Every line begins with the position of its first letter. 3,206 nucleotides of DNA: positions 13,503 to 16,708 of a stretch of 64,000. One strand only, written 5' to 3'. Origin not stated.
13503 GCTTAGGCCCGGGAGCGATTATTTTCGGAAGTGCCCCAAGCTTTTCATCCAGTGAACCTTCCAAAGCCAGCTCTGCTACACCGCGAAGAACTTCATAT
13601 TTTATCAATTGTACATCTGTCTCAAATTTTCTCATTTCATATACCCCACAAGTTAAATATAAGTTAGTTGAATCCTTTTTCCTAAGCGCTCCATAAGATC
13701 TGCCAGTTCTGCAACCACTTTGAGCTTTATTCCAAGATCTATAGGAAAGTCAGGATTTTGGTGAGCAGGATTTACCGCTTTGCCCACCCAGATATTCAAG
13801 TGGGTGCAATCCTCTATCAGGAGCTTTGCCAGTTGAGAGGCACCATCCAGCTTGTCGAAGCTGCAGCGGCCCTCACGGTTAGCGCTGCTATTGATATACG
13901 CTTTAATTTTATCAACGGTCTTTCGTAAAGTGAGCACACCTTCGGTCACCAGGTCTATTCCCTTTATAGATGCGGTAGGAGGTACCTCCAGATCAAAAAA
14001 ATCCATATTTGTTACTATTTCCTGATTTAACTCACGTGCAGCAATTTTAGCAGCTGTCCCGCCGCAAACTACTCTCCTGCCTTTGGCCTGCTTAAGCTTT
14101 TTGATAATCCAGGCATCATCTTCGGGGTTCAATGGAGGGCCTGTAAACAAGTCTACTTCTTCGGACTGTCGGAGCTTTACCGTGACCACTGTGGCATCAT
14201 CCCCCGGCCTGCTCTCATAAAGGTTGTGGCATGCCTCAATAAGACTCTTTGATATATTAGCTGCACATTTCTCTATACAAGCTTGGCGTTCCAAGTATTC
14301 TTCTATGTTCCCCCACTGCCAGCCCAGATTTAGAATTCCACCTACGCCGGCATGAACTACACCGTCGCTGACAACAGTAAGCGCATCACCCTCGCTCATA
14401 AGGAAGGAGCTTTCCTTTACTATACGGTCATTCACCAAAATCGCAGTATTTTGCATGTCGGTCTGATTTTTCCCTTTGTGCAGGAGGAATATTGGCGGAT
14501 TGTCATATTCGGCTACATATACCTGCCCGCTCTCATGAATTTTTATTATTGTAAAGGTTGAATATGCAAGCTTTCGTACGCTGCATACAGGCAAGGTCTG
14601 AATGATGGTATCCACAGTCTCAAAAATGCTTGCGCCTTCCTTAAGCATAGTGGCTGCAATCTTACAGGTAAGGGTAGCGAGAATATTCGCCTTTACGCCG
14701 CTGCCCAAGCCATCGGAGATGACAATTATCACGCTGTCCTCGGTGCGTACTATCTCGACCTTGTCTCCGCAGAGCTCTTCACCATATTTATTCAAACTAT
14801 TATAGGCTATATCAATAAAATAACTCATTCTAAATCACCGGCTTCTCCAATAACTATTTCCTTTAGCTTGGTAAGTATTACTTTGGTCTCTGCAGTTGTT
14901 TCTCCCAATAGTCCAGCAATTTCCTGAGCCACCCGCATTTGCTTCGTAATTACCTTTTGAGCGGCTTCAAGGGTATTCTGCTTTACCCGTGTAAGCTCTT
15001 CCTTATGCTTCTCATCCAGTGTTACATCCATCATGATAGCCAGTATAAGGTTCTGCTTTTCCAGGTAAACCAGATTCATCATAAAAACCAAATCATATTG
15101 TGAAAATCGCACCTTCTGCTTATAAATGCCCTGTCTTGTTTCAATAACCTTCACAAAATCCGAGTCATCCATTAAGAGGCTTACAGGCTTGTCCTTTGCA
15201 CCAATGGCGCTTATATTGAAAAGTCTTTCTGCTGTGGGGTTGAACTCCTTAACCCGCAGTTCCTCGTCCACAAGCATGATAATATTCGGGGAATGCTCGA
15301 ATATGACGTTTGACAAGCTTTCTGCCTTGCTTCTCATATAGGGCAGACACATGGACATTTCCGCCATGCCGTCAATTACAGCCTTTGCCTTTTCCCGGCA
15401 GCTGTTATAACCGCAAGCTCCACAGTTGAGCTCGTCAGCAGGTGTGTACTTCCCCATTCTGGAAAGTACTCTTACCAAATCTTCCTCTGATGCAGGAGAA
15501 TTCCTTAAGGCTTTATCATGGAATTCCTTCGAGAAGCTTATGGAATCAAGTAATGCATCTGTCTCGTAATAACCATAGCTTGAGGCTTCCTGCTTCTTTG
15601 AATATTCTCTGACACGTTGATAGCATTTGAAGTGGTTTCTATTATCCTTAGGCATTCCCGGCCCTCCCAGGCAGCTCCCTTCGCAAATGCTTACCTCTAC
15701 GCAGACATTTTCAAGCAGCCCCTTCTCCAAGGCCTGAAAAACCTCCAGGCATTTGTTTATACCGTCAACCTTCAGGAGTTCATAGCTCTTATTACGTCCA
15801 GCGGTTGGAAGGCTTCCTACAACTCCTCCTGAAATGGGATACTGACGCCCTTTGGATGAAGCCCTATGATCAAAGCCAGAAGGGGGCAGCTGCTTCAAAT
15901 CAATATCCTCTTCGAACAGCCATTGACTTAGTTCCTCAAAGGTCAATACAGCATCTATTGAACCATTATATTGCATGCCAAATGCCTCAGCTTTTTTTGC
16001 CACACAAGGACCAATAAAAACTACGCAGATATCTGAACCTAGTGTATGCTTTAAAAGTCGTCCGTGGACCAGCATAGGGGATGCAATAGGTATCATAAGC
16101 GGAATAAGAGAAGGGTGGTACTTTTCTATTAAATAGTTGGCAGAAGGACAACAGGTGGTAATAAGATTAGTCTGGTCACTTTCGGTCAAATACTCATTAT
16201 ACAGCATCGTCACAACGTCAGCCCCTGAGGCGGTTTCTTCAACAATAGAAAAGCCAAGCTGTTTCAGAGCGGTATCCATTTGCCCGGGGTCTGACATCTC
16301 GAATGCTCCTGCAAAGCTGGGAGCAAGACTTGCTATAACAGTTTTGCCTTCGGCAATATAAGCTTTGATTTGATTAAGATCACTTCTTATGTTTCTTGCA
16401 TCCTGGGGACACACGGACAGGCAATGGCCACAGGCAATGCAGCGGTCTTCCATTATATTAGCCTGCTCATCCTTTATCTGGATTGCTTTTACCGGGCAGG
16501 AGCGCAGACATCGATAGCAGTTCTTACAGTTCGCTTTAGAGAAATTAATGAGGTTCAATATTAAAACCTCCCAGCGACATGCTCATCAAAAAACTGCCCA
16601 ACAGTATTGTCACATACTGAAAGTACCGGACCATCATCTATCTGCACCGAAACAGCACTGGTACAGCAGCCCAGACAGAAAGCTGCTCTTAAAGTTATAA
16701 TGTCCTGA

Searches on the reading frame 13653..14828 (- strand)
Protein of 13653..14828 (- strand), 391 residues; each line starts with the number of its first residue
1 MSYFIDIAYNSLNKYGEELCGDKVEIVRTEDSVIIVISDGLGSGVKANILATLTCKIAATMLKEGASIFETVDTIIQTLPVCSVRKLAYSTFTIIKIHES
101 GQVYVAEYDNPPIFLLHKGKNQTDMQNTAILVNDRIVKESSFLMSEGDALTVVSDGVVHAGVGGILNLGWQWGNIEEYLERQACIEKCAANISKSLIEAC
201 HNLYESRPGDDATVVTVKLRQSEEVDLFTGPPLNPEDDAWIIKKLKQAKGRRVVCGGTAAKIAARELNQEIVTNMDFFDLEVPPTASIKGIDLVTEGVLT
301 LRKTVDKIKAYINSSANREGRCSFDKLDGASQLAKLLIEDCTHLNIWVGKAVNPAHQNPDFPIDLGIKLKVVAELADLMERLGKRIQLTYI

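Call 37: search_protein_families(library=pfam, proteins=[window:13653-14828:-], max_evalue=0.00001)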
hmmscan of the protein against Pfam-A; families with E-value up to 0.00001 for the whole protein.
window:13653-14828:- (391 aa): 1 family
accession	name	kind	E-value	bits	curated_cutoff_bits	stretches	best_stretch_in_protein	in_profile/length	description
PF07228.17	SpoIIE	-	3.3e-18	66.8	25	1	30-219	2-191/192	Stage II sporulation protein E (SpoIIE)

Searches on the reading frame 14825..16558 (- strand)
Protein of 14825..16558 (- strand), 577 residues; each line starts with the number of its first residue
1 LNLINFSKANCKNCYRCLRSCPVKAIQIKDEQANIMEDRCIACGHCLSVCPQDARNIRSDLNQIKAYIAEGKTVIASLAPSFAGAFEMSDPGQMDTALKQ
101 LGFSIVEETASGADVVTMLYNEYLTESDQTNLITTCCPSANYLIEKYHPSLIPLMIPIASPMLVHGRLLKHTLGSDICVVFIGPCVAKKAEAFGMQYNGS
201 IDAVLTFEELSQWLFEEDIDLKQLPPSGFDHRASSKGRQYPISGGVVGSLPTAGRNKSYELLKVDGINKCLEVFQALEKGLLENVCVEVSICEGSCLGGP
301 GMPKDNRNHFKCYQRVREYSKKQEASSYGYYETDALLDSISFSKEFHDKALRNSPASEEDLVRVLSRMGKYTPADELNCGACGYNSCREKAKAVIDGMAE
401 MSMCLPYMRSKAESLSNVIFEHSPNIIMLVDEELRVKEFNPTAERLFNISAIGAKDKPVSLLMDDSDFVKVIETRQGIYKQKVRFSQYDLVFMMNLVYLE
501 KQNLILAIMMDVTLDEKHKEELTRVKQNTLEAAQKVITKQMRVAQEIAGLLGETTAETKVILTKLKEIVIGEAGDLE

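Call 37: search_protein_families(library=pfam, proteins=[window:14825-16558:-], max_evalue=0.00001)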
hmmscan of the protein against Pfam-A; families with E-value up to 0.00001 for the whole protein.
window:14825-16558:- (577 aa): 10 families
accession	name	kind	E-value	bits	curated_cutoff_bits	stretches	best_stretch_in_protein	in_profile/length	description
PF02906.19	Fe_hyd_lg_C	-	2.2e-55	188.4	22.1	1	72-300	1-245/245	Iron only hydrogenase large subunit, C-terminal domain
PF04060.18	FeS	-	9.3e-10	38.5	23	1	377-406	4-33/33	Putative Fe-S cluster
PF13237.11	Fer4_10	-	2.3e-09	37.5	25.5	1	5-51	3-53/53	4Fe-4S dicluster domain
PF00037.32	Fer4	-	1.7e-08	34.4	21.1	1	35-54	3-22/24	4Fe-4S binding domain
PF14697.11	Fer4_21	-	2.7e-08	34.3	35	1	8-53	5-55/59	4Fe-4S dicluster domain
PF12838.12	Fer4_7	-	4.1e-08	34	27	1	10-54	1-52/52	4Fe-4S dicluster domain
PF25160.1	LdpA_Fe-S-bd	-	9.4e-08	32.2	27.6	1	13-54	4-42/49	LdpA Fe-S cluster-binding domain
PF12837.12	Fer4_6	-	1.4e-07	31.6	25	0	4-26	2-24/24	4Fe-4S binding domain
PF13187.11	Fer4_9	-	1.7e-07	31.6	27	1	10-54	1-51/52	4Fe-4S dicluster domain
PF13188.13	PAS_8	-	5.1e-06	26.6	21.8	0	419-469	6-53/65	PAS domain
